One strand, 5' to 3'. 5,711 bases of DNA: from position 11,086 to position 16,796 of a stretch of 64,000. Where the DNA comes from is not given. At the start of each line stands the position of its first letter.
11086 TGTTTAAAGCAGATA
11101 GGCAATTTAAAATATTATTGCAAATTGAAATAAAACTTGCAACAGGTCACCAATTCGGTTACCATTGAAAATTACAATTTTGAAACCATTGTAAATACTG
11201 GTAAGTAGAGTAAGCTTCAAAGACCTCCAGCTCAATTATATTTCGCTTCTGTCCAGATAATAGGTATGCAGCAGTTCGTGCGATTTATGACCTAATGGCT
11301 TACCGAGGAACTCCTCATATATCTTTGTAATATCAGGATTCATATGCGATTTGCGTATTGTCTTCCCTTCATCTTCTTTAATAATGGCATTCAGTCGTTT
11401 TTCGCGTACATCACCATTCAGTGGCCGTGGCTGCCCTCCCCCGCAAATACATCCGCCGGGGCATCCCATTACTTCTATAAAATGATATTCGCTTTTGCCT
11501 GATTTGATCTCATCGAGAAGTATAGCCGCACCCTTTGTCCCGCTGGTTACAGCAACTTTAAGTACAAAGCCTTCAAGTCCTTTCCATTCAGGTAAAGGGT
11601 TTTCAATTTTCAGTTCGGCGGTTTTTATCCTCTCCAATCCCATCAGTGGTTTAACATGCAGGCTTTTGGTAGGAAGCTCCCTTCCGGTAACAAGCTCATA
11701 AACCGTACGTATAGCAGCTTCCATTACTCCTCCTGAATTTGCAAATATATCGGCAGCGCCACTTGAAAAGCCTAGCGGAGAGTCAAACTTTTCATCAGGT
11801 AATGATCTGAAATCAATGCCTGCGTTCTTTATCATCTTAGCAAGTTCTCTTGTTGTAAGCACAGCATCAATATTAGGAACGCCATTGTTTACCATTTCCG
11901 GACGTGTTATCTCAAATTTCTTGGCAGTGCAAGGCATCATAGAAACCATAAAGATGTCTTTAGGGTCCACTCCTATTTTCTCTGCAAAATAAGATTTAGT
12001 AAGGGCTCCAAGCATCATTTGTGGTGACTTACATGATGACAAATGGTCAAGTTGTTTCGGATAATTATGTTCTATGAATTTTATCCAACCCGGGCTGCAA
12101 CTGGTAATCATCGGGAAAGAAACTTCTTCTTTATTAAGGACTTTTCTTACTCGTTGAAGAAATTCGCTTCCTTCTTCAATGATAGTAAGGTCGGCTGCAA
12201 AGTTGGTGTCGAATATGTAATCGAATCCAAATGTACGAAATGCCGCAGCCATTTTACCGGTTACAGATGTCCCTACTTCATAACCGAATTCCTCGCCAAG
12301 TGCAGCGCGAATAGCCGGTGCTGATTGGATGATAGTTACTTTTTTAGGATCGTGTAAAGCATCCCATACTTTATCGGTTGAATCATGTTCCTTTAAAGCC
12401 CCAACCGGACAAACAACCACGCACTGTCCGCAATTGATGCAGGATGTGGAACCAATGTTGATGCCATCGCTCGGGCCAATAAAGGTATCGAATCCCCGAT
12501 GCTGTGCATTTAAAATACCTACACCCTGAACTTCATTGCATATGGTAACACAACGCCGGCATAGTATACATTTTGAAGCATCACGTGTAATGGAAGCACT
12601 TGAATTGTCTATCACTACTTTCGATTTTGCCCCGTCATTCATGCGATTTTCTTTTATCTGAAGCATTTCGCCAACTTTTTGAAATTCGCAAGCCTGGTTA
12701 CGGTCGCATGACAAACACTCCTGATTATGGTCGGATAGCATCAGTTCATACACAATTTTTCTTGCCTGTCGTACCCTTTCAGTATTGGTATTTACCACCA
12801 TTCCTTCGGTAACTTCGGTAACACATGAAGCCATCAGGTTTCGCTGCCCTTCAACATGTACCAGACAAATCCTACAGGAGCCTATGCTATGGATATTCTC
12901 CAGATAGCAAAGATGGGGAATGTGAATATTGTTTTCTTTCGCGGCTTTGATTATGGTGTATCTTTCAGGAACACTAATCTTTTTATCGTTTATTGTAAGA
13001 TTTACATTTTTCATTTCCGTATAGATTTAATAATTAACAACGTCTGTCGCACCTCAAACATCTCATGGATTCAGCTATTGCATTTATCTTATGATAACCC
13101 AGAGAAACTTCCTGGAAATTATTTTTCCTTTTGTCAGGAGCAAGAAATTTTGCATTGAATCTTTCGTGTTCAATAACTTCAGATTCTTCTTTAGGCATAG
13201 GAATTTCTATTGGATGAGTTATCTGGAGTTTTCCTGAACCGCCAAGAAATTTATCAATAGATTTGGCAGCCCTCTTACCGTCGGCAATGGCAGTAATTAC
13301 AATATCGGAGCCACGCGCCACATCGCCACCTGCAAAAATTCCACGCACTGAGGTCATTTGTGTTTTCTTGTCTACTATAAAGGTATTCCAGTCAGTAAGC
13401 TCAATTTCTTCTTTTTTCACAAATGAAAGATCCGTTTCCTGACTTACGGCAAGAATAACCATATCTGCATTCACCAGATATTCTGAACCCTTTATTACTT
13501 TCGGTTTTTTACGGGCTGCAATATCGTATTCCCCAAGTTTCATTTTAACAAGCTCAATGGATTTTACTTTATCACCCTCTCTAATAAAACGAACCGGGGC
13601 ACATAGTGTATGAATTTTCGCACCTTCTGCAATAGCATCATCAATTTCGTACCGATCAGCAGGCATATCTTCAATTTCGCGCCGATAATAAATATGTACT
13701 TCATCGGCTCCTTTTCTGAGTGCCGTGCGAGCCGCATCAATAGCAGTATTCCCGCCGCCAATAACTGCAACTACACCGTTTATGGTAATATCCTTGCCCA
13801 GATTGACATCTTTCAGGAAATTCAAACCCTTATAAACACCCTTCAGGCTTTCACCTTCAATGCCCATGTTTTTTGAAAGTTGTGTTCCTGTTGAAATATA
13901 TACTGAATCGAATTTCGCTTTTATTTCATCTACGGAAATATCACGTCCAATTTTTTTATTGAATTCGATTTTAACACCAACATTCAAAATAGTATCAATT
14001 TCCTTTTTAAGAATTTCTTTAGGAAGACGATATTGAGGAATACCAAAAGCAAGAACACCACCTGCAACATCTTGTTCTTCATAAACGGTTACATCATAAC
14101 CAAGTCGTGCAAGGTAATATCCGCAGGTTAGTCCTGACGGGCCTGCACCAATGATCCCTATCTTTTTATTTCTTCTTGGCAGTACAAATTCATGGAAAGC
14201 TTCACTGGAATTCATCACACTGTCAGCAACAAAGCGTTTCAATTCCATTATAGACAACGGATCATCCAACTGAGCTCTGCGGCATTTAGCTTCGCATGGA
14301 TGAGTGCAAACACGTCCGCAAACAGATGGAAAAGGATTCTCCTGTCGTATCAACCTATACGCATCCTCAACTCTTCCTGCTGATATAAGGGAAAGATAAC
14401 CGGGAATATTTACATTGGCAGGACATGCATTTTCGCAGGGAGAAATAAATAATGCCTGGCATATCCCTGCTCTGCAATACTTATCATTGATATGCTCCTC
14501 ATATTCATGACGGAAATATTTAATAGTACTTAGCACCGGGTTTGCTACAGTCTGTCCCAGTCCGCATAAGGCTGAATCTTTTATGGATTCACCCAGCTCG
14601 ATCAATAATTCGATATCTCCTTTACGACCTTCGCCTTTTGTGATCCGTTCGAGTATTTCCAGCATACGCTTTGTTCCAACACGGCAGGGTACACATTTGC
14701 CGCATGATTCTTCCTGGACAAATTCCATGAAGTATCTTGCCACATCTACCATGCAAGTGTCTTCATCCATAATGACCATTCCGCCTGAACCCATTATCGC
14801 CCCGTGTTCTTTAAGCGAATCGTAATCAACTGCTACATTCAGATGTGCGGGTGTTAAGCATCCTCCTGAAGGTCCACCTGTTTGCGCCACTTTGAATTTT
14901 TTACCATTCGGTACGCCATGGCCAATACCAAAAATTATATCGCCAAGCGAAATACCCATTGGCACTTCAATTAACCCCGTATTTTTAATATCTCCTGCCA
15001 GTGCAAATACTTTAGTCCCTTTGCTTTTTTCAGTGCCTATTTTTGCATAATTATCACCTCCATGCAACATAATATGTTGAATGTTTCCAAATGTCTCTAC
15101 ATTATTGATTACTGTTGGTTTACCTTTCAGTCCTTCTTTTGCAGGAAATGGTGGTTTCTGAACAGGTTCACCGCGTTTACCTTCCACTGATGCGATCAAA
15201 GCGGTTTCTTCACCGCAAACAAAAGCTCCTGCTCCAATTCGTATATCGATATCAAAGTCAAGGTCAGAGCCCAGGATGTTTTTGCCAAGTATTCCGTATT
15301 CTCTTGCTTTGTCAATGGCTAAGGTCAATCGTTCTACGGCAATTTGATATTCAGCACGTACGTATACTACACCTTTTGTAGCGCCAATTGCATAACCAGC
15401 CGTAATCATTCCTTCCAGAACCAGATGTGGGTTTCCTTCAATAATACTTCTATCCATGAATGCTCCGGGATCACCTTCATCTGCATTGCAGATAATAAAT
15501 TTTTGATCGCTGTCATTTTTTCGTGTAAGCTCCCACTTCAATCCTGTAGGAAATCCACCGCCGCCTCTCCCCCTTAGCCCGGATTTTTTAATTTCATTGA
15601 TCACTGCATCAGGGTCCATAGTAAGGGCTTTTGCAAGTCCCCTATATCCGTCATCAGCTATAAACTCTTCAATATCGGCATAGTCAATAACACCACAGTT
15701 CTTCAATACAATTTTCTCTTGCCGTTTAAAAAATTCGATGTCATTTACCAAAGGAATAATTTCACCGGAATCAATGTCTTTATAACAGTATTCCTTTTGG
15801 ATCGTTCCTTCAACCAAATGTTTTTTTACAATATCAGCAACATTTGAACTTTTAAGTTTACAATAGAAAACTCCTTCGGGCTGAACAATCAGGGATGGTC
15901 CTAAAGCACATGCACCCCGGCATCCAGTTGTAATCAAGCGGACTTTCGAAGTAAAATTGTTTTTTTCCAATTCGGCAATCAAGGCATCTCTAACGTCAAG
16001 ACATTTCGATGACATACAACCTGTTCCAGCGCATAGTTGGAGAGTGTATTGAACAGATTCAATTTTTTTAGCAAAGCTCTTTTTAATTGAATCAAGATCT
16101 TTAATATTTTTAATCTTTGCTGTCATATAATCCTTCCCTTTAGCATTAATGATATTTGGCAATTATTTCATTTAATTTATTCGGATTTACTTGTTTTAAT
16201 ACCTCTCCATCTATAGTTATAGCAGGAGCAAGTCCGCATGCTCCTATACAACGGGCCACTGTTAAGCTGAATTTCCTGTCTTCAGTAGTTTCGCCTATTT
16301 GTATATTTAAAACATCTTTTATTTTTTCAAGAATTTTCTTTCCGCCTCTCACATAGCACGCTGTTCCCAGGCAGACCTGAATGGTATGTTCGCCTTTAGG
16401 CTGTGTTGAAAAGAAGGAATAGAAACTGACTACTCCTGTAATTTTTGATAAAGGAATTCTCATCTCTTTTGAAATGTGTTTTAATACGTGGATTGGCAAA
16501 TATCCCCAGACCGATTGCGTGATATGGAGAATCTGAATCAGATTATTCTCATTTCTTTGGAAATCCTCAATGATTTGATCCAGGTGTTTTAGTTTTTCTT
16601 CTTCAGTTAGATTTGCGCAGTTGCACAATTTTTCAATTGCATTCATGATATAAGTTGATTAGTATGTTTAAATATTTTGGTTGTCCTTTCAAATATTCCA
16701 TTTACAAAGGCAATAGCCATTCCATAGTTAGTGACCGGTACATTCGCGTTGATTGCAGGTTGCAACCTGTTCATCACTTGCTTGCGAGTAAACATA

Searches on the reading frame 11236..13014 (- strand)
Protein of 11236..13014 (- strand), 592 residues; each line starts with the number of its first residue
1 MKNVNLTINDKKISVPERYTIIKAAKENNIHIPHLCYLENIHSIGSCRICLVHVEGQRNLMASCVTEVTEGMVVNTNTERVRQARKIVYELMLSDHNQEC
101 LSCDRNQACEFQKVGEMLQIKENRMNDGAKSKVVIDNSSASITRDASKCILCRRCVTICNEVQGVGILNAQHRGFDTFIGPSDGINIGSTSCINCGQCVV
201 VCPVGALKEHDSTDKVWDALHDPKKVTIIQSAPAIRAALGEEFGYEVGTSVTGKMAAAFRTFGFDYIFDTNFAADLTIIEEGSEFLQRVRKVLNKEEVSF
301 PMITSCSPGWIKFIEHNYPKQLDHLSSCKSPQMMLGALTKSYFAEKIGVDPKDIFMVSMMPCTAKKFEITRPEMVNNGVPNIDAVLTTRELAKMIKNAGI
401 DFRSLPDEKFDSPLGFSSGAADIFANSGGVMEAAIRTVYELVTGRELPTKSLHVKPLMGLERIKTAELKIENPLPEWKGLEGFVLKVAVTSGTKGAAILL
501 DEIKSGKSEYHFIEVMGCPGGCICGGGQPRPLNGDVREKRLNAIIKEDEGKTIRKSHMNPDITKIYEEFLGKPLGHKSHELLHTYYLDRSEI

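Call 42: search_protein_families(library=ncbifam, proteins=[window:11236-13014:-], max_evalue=0.00001)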
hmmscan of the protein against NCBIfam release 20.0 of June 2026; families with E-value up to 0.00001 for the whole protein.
window:11236-13014:- (592 aa): 10 families
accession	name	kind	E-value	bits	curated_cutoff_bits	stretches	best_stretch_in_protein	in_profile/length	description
NF040763.1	FeFe_hydrog_A6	exception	1.9e-261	868.5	765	1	4-589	1-571/571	NADH-dependent [FeFe] hydrogenase, group A6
NF040762.1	Hydr_FeFe_Clost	exception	5.9e-177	589.8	900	1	5-586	2-571/572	ferredoxin hydrogenase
TIGR02512.1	FeFe_hydrog_A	subfamily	1.1e-152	508.3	405.95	1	141-530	1-374/375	[FeFe] hydrogenase, group A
NF005745.0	PRK07569.1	equivalog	1.8e-55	187.9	333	1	2-230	2-228/238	bidirectional hydrogenase complex protein HoxU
TIGR04105.1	FeFe_hydrog_B1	subfamily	2.9e-44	151.5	450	1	129-466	126-429/462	monomeric [FeFe] hydrogenase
TIGR01973.1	NuoG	equivalog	3.2e-40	138.5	470.05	1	6-210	1-201/606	NADH-quinone oxidoreductase subunit NuoG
NF006305.0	PRK08493.1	equivalog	6.5e-36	123.7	591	1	4-211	2-225/819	NADH-quinone oxidoreductase subunit G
NF005895.0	PRK07860.1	equivalog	2.1e-31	108.7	802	1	3-208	17-221/811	NADH-quinone oxidoreductase subunit G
NF009454.0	PRK12814.1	equivalog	7.8e-24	84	916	1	1-102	1-102/657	putative NADPH-dependent glutamate synthase small subunit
NF006221.0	PRK08348.1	subfamily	1.5e-06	27.9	124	1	137-211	34-96/136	NADH-plastoquinone oxidoreductase subunit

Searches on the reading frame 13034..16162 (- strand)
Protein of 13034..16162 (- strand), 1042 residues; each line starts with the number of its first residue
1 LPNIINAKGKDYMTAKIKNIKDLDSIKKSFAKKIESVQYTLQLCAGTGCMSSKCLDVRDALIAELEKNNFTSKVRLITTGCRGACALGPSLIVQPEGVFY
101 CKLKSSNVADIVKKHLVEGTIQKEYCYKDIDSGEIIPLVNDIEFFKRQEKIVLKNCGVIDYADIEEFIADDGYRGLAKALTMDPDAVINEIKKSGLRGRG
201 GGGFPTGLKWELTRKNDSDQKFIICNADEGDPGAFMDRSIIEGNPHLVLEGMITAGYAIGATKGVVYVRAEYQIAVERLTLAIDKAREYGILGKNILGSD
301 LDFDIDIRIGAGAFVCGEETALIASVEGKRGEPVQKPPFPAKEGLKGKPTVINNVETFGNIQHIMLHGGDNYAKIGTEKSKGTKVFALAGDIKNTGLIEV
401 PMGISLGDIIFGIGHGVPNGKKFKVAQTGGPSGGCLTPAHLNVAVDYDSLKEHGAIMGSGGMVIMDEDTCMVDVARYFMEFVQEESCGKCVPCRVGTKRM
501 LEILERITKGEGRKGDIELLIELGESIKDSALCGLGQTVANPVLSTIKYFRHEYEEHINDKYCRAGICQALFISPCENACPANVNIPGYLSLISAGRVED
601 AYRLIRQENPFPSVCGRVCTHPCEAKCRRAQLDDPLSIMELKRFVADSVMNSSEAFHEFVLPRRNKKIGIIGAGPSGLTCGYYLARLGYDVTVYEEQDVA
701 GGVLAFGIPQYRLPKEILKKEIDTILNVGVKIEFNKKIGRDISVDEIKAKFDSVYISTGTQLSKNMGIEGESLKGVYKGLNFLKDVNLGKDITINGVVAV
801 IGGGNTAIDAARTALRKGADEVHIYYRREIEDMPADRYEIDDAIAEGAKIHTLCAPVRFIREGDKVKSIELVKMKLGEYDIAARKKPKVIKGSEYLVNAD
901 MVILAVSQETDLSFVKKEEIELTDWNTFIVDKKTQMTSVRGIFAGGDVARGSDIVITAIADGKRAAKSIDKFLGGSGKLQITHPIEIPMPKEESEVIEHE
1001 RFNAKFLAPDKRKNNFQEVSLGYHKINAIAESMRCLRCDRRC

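Call 3: search_protein_families(library=pfam, proteins=[window:13034-16162:-], max_evalue=0.01)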
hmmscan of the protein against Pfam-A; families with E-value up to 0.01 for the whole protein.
window:13034-16162:- (1042 aa): 14 families
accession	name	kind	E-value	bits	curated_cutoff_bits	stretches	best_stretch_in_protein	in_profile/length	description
PF01512.22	Complex1_51K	-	5.2e-45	153.4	31.2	1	191-362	1-149/150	Nuo51 FMN-binding domain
PF10589.14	NADH_4Fe-4S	-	8.4e-36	122.2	23.5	1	473-557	1-85/85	NADH-ubiquinone oxidoreductase-F iron-sulfur binding region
PF07992.20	Pyr_redox_2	-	1.1e-29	104.3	26.1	1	667-962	2-291/291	Pyridine nucleotide-disulphide oxidoreductase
PF14691.11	Fer4_20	-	2.5e-25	88.9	25.8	1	568-652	24-111/113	Dihydroprymidine dehydrogenase domain II, 4Fe-4S cluster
PF13738.12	Pyr_redox_3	-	3.6e-14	53.2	30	1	750-946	124-305/305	Pyridine nucleotide-disulphide oxidoreductase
PF13450.12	NAD_binding_8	-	1.7e-09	38.2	21.9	1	670-703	1-34/68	NAD(P)-binding Rossmann-like domain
PF00070.33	Pyr_redox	-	2.6e-09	37.9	22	1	667-699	1-33/82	Pyridine nucleotide-disulphide oxidoreductase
PF01946.23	Thi4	-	5.7e-06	26.2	26.2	1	667-733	19-85/235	Thi4 family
PF01266.30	DAO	-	7.7e-06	26.1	27.9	1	668-702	2-37/353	FAD dependent oxidoreductase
PF01257.25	2Fe-2S_thioredx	-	8.8e-06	26.1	24.8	1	38-114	65-143/145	Thioredoxin-like [2Fe-2S] ferredoxin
PF12831.13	FAD_oxidored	-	1.7e-05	24.7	27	1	670-708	4-42/416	FAD dependent oxidoreductase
PF01593.30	Amino_oxidase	-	0.00015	21.6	19.8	1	676-702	2-28/443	Flavin containing amine oxidoreductase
PF10531.15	SLBB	-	0.001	19.3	27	1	386-434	2-53/55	SLBB domain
PF03486.20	HI0933_like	-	0.0034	17.3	50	0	667-701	2-36/244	HI0933-like protein Rossmann domain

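Call 42: search_protein_families(library=ncbifam, proteins=[window:13034-16162:-], max_evalue=0.00001)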
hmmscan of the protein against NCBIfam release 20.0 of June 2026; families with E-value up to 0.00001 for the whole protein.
window:13034-16162:- (1042 aa): 40 families (the best 25 are shown)
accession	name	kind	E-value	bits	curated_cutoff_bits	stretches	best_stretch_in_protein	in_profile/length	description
NF009410.0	PRK12771.1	subfamily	7.1e-151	503.6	516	1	527-1038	4-511/566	NAD(P)-binding protein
TIGR01959.1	nuoF_fam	equivalog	4e-145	483.3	558.65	1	162-558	12-410/410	NADH-quinone oxidoreductase subunit NuoF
NF009454.0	PRK12814.1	equivalog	1.1e-143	480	916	1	550-1039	84-573/657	putative NADPH-dependent glutamate synthase small subunit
NF009414.0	PRK12778.1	equivalog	8.8e-115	384.6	1103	1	574-973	337-749/752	bifunctional dihydroorotate dehydrogenase B NAD binding subunit/NADPH-dependent glutamate synthase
NF008436.0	PRK11278.1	equivalog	2.4e-112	376.1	749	1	164-564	27-432/448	NADH-quinone oxidoreductase subunit NuoF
NF010120.0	PRK13596.1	equivalog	4.9e-112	374.6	389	1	160-562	16-421/433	NADH-quinone oxidoreductase subunit NuoF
TIGR01316.1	gltA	equivalog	2.6e-110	369.3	471.75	1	573-973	35-449/449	NADPH-dependent glutamate synthase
NF010590.0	PRK13984.1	equivalog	7.6e-105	351.3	946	1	575-974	197-607/611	putative oxidoreductase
TIGR03315.1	Se_ygfK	equivalog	4.1e-95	319.1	835.3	1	551-1042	422-890/1012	putative selenate reductase subunit YgfK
TIGR01318.1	gltD_gamma_fam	subfamily_domain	1.2e-91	307.7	482.95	1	564-973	38-465/467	glutamate synthase, small subunit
NF009408.0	PRK12769.1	equivalog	5.6e-89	299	1003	1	574-974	234-652/659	formate-dependent uric acid utilization protein AegA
NF009413.0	PRK12775.1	equivalog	6.8e-79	265.8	1895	1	565-982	330-763/1006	putative trifunctional 2-polyprenylphenol hydroxylase/glutamate synthase subunit beta/ferritin domain-containing protein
NF009415.0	PRK12779.1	equivalog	3.8e-74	250.1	1519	1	556-970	191-623/944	putative bifunctional glutamate synthase subunit beta/2-polyprenylphenol hydroxylase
NF009409.0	PRK12770.1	subfamily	2.2e-73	247.4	343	1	662-977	15-354/360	putative glutamate synthase subunit beta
NF009451.0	PRK12809.1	equivalog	3.5e-70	237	1154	1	575-969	218-630/639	formate-dependent uric acid utilization protein YgfT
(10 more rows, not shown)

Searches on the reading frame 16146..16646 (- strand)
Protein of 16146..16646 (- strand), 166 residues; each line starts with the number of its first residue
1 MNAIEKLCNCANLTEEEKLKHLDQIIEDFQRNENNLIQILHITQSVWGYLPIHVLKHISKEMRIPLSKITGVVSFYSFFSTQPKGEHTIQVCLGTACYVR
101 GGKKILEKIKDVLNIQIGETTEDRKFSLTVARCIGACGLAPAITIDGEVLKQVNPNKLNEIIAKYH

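Call 3: search_protein_families(library=pfam, proteins=[window:16146-16646:-], max_evalue=0.01)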
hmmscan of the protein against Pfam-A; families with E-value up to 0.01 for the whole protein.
window:16146-16646:- (166 aa): 1 family
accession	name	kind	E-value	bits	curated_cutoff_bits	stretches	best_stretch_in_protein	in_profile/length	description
PF01257.25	2Fe-2S_thioredx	-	6.6e-49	165.9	24.8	1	23-165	2-144/145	Thioredoxin-like [2Fe-2S] ferredoxin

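Call 42: search_protein_families(library=ncbifam, proteins=[window:16146-16646:-], max_evalue=0.00001)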
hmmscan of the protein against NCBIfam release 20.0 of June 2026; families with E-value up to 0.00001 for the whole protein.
window:16146-16646:- (166 aa): 9 families
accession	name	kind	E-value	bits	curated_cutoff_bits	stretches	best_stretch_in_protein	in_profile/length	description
NF005747.0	PRK07571.1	equivalog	5.3e-53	179.2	224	1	11-163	14-166/173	bidirectional hydrogenase complex protein HoxE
NF005722.0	PRK07539.1-2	equivalog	4.5e-39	134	141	1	13-165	5-156/157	NADH-quinone oxidoreductase subunit NuoE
NF004638.0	PRK05988.1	equivalog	3.4e-37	127.7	198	1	13-164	5-156/159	formate dehydrogenase subunit gamma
TIGR01958.1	nuoE_fam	subfamily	1.1e-35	123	142.4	1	23-165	3-147/148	NADH-quinone oxidoreductase subunit NuoE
NF005725.0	PRK07539.1-5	equivalog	1.2e-34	119.5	220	1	15-165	18-171/174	NADH-quinone oxidoreductase subunit NuoE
NF005721.0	PRK07539.1-1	equivalog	3.6e-29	102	308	1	15-163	27-175/292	NADH-quinone oxidoreductase subunit NuoE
NF005723.0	PRK07539.1-3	equivalog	8.7e-24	84.2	226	1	16-163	4-154/158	NADH-quinone oxidoreductase subunit NuoE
NF005724.0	PRK07539.1-4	equivalog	1.6e-20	74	280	1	20-165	24-172/240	NADH-quinone oxidoreductase subunit NuoE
NF009040.0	PRK12373.1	equivalog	2.9e-15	56.9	514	1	31-165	34-169/400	NADH-quinone oxidoreductase subunit E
